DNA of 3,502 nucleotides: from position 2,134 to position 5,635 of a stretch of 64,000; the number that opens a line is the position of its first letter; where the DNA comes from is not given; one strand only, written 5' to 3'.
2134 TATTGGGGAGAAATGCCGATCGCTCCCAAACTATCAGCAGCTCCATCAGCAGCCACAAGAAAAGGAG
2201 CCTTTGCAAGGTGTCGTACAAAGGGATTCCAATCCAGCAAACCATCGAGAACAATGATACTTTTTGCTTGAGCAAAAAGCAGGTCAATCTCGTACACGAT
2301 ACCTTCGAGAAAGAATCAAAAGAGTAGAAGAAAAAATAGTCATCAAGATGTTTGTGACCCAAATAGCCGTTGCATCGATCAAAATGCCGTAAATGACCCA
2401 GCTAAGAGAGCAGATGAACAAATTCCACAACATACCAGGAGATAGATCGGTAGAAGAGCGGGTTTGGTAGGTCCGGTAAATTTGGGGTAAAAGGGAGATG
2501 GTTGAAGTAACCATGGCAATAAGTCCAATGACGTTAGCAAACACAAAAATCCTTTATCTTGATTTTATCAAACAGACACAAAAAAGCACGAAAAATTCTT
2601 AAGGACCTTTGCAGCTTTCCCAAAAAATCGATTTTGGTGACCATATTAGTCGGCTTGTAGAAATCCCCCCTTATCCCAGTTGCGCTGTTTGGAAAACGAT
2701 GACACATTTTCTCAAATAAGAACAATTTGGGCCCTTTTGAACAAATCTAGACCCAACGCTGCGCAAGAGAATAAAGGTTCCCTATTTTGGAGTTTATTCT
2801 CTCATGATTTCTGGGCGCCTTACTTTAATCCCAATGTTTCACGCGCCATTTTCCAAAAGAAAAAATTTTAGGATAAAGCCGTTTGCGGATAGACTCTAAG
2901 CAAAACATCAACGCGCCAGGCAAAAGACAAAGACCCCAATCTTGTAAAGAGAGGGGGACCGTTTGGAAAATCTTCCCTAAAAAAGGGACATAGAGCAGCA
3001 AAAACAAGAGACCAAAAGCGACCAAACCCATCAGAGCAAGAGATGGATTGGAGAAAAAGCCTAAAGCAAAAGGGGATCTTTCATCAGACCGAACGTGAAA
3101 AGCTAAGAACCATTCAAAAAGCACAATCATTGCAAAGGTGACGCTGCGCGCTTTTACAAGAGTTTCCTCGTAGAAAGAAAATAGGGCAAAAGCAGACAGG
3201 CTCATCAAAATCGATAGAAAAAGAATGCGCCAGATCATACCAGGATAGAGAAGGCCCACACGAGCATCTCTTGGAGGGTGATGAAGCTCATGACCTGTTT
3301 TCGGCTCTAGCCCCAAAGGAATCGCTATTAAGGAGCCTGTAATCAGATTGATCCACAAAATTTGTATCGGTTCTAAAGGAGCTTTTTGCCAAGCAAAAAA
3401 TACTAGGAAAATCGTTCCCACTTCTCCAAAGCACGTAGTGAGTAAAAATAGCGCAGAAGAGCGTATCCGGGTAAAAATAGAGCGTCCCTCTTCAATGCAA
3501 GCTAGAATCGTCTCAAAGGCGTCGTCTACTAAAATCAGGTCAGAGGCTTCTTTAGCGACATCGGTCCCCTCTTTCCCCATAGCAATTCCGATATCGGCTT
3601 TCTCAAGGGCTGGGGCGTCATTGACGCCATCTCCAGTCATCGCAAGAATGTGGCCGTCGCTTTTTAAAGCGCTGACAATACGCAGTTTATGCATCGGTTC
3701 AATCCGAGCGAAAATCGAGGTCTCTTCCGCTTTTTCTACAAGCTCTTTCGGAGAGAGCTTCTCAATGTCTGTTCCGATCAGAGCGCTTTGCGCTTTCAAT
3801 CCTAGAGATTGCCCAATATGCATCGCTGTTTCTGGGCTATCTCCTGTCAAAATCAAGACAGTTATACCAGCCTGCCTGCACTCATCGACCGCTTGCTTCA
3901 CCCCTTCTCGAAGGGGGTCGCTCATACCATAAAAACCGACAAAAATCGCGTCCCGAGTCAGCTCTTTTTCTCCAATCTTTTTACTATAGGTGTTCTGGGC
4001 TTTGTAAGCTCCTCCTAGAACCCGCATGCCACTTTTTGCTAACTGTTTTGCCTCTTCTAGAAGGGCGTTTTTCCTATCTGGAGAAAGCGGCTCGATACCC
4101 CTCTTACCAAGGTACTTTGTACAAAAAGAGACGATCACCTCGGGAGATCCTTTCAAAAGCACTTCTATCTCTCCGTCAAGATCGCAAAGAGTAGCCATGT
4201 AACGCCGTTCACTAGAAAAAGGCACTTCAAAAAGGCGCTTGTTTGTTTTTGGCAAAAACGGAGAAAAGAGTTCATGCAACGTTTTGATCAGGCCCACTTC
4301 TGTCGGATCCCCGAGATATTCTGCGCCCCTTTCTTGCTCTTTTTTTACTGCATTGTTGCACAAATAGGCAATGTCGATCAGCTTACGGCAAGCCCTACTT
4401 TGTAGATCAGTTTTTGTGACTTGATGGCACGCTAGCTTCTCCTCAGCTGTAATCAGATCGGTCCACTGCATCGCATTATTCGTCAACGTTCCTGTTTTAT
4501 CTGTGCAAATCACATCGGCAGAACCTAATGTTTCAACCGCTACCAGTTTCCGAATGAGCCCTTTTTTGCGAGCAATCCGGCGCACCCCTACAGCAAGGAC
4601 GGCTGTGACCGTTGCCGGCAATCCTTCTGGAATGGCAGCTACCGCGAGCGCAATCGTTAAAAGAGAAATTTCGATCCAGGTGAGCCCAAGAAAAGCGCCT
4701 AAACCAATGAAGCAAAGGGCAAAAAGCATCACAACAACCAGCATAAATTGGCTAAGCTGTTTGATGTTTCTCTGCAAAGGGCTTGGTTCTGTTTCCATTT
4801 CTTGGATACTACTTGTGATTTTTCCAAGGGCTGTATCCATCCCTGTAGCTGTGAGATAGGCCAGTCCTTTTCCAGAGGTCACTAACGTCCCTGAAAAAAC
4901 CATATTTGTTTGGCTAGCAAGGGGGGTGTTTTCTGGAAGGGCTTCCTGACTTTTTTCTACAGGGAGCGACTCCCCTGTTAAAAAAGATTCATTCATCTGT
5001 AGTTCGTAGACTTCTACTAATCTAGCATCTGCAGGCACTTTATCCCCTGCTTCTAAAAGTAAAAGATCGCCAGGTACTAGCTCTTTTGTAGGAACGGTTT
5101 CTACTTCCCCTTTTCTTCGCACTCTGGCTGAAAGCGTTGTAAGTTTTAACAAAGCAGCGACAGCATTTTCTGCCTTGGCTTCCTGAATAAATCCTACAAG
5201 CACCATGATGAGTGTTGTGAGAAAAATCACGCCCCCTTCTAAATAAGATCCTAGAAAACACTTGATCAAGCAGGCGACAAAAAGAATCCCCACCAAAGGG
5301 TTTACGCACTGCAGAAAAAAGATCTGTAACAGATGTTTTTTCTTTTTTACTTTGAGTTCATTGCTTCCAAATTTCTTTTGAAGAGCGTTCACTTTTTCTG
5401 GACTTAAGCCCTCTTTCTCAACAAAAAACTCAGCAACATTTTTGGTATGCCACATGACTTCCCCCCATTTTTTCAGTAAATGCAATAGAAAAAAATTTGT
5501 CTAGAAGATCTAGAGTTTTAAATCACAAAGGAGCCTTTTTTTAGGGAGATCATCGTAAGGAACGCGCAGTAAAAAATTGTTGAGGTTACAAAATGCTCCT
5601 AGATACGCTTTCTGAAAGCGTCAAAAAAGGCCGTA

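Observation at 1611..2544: SemiSWEET (PQ-loop) gene translationally coupled to thiamine pyrophosphokinase: a possible minimal thiamine-salvage module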

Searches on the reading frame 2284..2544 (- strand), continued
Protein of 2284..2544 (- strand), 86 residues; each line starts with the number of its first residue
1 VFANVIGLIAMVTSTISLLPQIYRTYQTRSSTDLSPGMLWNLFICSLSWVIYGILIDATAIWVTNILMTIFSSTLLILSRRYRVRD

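Call 42: search_solved_structures(query=window:2284-2544:-, max_evalue=1, show_alignments=5)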
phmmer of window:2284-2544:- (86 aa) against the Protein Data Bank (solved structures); distinct sequences matched with E-value up to 1: 8.
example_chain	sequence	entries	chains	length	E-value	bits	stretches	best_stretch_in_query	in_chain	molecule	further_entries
5uhs_A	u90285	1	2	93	8.3e-10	42.2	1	3-77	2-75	Sugar transporter SemiSWEET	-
4qnc_A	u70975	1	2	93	4.6e-09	39.8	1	3-77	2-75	chemical transport protein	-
4rng_A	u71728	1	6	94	1.2e-08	38.5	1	3-82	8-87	MtN3/saliva family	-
5uhq_A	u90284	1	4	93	3.9e-08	36.8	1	3-77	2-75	Sugar transporter SemiSWEET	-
9kax_A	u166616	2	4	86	5.1e-08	36.5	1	4-82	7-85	Sugar transporter SemiSWEET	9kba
4x5m_A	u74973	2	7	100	3.7e-06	30.5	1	6-79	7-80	Uncharacterized protein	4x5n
4qnd_A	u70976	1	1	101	0.00012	25.7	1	9-70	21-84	Chemical transport protein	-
9kon_A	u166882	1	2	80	0.00027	24.6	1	14-70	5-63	Sugar transporter SemiSWEET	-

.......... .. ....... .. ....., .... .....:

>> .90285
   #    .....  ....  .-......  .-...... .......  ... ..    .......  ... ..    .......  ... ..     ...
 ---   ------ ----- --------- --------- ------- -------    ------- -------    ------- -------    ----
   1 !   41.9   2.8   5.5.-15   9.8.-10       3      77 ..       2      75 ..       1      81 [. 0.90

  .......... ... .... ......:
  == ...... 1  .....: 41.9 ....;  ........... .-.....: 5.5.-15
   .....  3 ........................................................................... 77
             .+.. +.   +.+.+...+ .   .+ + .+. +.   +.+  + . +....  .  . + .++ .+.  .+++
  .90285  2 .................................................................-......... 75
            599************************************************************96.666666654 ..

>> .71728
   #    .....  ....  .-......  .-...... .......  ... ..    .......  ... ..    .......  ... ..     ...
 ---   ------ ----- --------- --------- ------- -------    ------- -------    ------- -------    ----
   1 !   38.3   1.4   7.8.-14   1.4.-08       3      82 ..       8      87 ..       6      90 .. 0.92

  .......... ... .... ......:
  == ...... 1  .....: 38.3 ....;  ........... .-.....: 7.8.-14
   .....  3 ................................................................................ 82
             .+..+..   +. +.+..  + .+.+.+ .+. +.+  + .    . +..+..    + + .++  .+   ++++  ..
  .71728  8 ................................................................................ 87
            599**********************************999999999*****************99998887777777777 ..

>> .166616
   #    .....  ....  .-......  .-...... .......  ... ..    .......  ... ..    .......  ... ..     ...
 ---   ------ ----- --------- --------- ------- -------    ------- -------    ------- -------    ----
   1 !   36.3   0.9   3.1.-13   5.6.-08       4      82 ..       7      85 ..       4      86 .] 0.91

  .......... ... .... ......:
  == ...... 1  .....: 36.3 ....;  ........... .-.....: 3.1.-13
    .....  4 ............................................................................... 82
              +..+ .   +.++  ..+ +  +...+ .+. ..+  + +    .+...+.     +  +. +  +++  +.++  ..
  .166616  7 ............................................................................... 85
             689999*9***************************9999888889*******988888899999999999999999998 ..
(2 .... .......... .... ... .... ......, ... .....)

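Call 55: search_protein_families(library=pfam, proteins=[L017:3365-3826:+, L001:5986-6492:+], max_evalue=0.001)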
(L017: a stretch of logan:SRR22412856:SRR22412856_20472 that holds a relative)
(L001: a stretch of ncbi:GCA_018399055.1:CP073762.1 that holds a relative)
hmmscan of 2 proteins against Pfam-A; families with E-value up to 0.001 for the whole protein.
L017:3365-3826:+ (153 aa): 2 families
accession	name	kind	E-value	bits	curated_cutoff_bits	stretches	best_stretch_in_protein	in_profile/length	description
PF00293.34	NUDIX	-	5.5e-24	85.1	21.1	1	10-121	5-121/134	NUDIX domain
PF14815.12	NUDIX_4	-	1.3e-05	25.3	35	1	15-123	3-103/113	NUDIX domain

L001:5986-6492:+ (168 aa): 1 family
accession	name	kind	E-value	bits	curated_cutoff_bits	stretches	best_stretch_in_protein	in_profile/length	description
PF20327.3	DUF6622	-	4.4e-08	33.7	27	1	2-155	13-174/183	Family of unknown function (DUF6622)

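Call 69: predict_structure(alignment_id=A6)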
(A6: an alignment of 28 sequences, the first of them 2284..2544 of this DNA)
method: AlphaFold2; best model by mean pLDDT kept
length: 86 residues; sequences in the alignment: 28
mean_pLDDT: 82.0   pTM: 0.65
mean pLDDT of the five models: 82.0, 79.9, 79.0, 78.1, 71.3
residues with pLDDT >= 90: 5; 70-90: 73; 50-70: 8; < 50: 0
segments of 3 or more residues with pLDDT < 50: none
pLDDT, mean of each block of 10 residues (from residue 1): 79 83 79 77 89 87 87 86 66
secondary structure, 60 per line:
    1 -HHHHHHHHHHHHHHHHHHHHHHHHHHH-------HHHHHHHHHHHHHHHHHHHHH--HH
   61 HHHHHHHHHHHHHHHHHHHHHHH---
elements in order: H2-28 H36-56 H59-83

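Call 74: fold_search(model_id=the predicted structure, library=pdb)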
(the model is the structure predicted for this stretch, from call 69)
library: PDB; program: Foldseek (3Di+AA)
matches with E <= 10: 87; with E <= 0.001: 1
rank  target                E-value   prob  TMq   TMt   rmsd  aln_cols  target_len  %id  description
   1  4rng_C                1.7e-04  1.00  0.89  0.92   1.2        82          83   30  Crystal structure of a bacterial homologue of SWEET transporters (released 2014-11-19)
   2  4rng_A                1.4e-03  1.00  0.88  0.92   1.3        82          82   30  Crystal structure of a bacterial homologue of SWEET transporters (released 2014-11-19)
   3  4qnc_A                1.4e-03  1.00  0.82  0.87   1.9        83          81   30  Crystal structure of a SemiSWEET in an occluded state (released 2014-09-10)
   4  4x5n_B                1.4e-03  1.00  0.73  0.69   3.1        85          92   22  Crystal structure of SemiSWEET in the inward-open and outward-open conformations (released 2015-01-21)
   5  5uhs_A                2.9e-03  1.00  0.77  0.82   2.3        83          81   31  Structure of a SemiSWEET D57A mutant (released 2017-08-02)
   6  4x5n_A                2.9e-03  1.00  0.72  0.68   3.2        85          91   22  Crystal structure of SemiSWEET in the inward-open and outward-open conformations (released 2015-01-21)
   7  4qnc_B                4.1e-03  1.00  0.81  0.85   1.2        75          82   32  Crystal structure of a SemiSWEET in an occluded state (released 2014-09-10)
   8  4x5m_B                4.3e-03  1.00  0.79  0.74   2.0        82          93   26  Crystal structure of SemiSWEET in the inward-open conformation (released 2015-01-21)
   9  4x5m_C                4.6e-03  1.00  0.81  0.76   2.1        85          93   25  Crystal structure of SemiSWEET in the inward-open conformation (released 2015-01-21)
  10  4x5n_D                7.7e-03  1.00  0.80  0.76   2.1        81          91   26  Crystal structure of SemiSWEET in the inward-open and outward-open conformations (released 2015-01-21)
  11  4x5m_A                9.8e-03  1.00  0.81  0.81   2.2        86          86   24  Crystal structure of SemiSWEET in the inward-open conformation (released 2015-01-21)
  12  4x5n_C                1.2e-02  1.00  0.79  0.74   2.2        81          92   26  Crystal structure of SemiSWEET in the inward-open and outward-open conformations (released 2015-01-21)
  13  9kax_MODEL_1_A        1.4e-02  1.00  0.61  0.61   3.6        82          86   27  The outward-open structure of BjSemiSWEET in native cellular membranes determined by in situ solid-state NMR (released 2025-09-10)
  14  4qnd                  2.2e-02  1.00  0.74  0.66   3.6        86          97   24  Crystal structure of a SemiSWEET (released 2014-09-10)
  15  5xpd                  4.7e-02  1.00  0.81  0.28   1.8        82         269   22  Sugar transporter of AtSWEET13 in inward-facing state with a substrate analog (released 2017-09-13)
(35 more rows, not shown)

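Call 90: search_protein_representatives(alignment_id=A6)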
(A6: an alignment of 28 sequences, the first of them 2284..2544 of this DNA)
Query: 28 sequences, 87 profile positions. Proteins with E-value up to 0.001 (for the whole library): 4971; up to 1e-10: 473; up to 1e-30: 3. The best 150 are listed.
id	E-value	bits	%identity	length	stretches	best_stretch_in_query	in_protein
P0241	1.3e-35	137.5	-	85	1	1-85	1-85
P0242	8.6e-34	131.7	-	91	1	1-85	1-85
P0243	2.4e-32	127.0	-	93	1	1-86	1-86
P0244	9.7e-30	118.7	-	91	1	1-85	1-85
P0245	1.1e-29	118.5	-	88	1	1-85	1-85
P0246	1.8e-29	117.8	-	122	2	5-68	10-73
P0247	2.2e-29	117.5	-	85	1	1-84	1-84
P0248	2.0e-26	108.0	-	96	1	4-85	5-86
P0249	2.4e-26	107.8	-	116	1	1-84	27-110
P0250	4.3e-25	103.8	-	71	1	18-85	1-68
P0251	1.2e-24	102.4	-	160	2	3-82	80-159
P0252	1.2e-23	99.1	-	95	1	3-85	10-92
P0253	3.7e-23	97.6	-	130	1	2-85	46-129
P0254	4.2e-23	97.4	-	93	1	2-84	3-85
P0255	4.4e-23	97.3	-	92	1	4-85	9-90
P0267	1.0e-20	89.8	-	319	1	2-84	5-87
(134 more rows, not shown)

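Call 92: list_cluster_members(proteins=[P0267])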
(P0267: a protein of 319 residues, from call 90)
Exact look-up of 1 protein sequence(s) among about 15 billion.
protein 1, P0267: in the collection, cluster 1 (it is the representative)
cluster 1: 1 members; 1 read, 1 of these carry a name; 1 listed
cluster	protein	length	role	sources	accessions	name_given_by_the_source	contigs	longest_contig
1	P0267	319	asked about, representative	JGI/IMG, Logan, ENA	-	thiamine pyrophosphokinase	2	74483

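Call 93: find_encoding_contigs(protein=P0267, flank=3000, max_places=3)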
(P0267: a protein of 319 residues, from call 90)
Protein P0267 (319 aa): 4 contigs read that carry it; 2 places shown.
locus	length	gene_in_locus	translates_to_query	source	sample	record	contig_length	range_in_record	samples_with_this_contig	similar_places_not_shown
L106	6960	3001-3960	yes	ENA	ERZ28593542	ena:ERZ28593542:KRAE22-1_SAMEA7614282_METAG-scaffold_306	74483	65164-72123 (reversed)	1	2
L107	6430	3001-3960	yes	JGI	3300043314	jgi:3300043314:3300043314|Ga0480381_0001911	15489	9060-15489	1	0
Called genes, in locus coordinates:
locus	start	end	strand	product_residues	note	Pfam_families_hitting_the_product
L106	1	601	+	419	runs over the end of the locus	PF07690:MFS_1, PF13000:Acatn, PF07690:MFS_1 (weak)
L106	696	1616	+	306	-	PF00768:Peptidase_S11, PF13354:Beta-lactamase2, PF00144:Beta-lactamase (faint)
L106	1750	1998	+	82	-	PF02609:Exonuc_VII_S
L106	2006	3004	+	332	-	PF02618:YceG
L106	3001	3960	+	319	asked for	PF03083:MtN3_slv (weak), PF04193:PQ-loop, PF04263:TPK_catalytic, PF04265:TPK_B1_binding (faint)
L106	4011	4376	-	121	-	PF11969:DcpS_C, PF01230:HIT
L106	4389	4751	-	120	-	PF10947:DUF2628 (faint)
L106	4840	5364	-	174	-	PF13606:Ank_3 (faint), PF13637:Ank_4 (faint), PF13857:Ank_5 (faint), PF12796:Ank_2, PF00023:Ank (weak)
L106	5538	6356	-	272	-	-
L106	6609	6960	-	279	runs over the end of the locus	PF00793:DAHP_synth_1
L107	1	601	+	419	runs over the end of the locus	PF07690:MFS_1, PF13000:Acatn, PF07690:MFS_1 (weak)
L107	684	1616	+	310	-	PF13354:Beta-lactamase2, PF00768:Peptidase_S11, PF00144:Beta-lactamase (faint)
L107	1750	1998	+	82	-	PF02609:Exonuc_VII_S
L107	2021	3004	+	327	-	PF02618:YceG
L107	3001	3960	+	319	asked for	PF03083:MtN3_slv (weak), PF04193:PQ-loop, PF04263:TPK_catalytic, PF04265:TPK_B1_binding (faint)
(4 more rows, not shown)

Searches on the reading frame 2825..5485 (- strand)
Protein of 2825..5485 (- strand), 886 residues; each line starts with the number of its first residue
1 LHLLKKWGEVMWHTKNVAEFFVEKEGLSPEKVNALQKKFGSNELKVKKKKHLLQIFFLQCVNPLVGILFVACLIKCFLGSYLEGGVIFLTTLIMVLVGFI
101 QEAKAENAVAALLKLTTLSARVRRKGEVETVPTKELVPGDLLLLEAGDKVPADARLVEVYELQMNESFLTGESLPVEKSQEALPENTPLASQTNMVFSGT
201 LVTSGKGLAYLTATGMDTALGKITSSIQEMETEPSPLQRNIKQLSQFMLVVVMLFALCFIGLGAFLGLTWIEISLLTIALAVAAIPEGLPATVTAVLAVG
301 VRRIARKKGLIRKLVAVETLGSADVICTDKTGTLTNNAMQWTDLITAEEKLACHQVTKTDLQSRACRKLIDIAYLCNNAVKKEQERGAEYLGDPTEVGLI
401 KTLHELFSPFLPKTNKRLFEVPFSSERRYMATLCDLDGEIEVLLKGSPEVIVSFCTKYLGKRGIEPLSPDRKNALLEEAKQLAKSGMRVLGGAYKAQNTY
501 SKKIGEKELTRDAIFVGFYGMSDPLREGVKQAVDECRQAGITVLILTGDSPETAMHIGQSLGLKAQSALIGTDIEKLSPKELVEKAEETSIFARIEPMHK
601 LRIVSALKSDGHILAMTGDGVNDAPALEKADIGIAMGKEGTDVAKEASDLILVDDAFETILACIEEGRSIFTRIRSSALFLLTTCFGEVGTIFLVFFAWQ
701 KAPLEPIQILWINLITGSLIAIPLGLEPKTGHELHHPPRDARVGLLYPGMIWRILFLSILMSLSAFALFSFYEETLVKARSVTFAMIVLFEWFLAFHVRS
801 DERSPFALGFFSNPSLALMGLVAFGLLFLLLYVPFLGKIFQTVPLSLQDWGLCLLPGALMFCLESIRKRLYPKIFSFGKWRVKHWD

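Call 3: search_protein_families(library=pfam, proteins=[window:2825-5485:-], max_evalue=0.01)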
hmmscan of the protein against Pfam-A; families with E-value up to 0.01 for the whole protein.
window:2825-5485:- (886 aa): 7 families
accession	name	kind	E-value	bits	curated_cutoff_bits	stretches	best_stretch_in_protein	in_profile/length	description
PF00122.25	E1-E2_ATPase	-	2.4e-53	180.8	28.1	1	115-307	2-181/181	E1-E2 ATPase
PF00689.26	Cation_ATPase_C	-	7.2e-44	150.1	27.3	1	702-870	2-175/175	Cation transporting ATPase, C-terminus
PF00702.32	Hydrolase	-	6.2e-18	66.3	26.4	1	324-631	2-191/191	haloacid dehalogenase-like hydrolase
PF13246.12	Cation_ATPase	-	1.9e-15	57.1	21.7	1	375-458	2-91/91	Cation transport ATPase (P-type)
PF00690.31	Cation_ATPase_N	-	8.1e-12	45.1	20.4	1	23-74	17-68/69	Cation transporter/ATPase, N-terminus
PF08282.18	Hydrolase_3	-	8.8e-06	26.1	20.9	1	614-653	206-244/255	haloacid dehalogenase-like hydrolase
PF12710.13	HAD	-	0.0039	18.1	27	1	525-628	86-189/189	haloacid dehalogenase-like hydrolase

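Call 4: search_protein_families(library=ncbifam, proteins=[window:2825-5485:-], max_evalue=0.01)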
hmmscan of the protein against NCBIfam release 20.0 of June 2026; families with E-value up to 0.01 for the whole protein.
window:2825-5485:- (886 aa): 24 families
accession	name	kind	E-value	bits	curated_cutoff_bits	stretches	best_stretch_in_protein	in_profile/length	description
TIGR01522.1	ATPase-IIA2_Ca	equivalog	6.5e-197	656.1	798.3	1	25-869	22-848/854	calcium-transporting P-type ATPase, PMR1-type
TIGR01116.1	ATPase-IIA1_Ca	equivalog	3.5e-166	554.6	703.4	1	63-854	8-781/799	calcium-translocating P-type ATPase, SERCA-type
TIGR01517.1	ATPase-IIB_Ca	equivalog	1.8e-125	420.2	507.05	1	24-863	53-872/882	calcium-translocating P-type ATPase, PMCA-type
TIGR01524.1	ATPase-IIIB_Mg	equivalog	4.5e-122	408.6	610.75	1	17-875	23-864/867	magnesium-translocating P-type ATPase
TIGR01523.1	ATPase-IID_K-Na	equivalog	2.1e-121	406.3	645.05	3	359-769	423-854/997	potassium/sodium efflux P-type ATPase, fungal-type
TIGR01647.1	ATPase-IIIA_H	equivalog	4e-118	395.6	615.5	1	26-722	1-644/755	plasma-membrane proton-efflux P-type ATPase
TIGR01106.1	ATPase-IIC_X-K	subfamily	4.3e-114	382.4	946.1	2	87-568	110-612/997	Na,H/K antiporter P-type ATPase subunit alpha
NF011702.0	PRK15122.1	subfamily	2e-101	340.4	975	1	17-871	40-899/907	magnesium-translocating P-type ATPase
TIGR01494.1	ATPase_P-type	subfamily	7.4e-96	321.4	62.3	3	86-355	1-243/478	HAD-IC family P-type ATPase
TIGR01525.1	ATPase-IB_hvy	subfamily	2e-75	254.8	346.25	3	69-349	6-274/560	heavy metal translocating P-type ATPase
TIGR01657.1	P-ATPase-V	hypoth_equivalog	1.1e-68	231.8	618.25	2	21-567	134-701/1055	ATP13A2 family polyamine export P-type ATPase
TIGR01512.1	ATPase-IB2_Cd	subfamily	2.1e-62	211.4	313.5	3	68-347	5-258/494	cadmium family heavy metal-translocating P-type ATPase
TIGR01511.1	ATPase-IB1_Cu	subfamily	5.3e-53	180.7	397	3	92-351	50-289/542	copper-translocating P-type ATPase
NF008262.1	PRK11033.1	equivalog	1.5e-49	169.1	1005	3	68-349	182-451/731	zinc/cadmium/mercury/lead-transporting ATPase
NF033775.1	P_type_ZntA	exception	8e-47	160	1240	3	68-348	187-455/732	Zn(II)/Cd(II)/Pb(II) translocating P-type ATPase ZntA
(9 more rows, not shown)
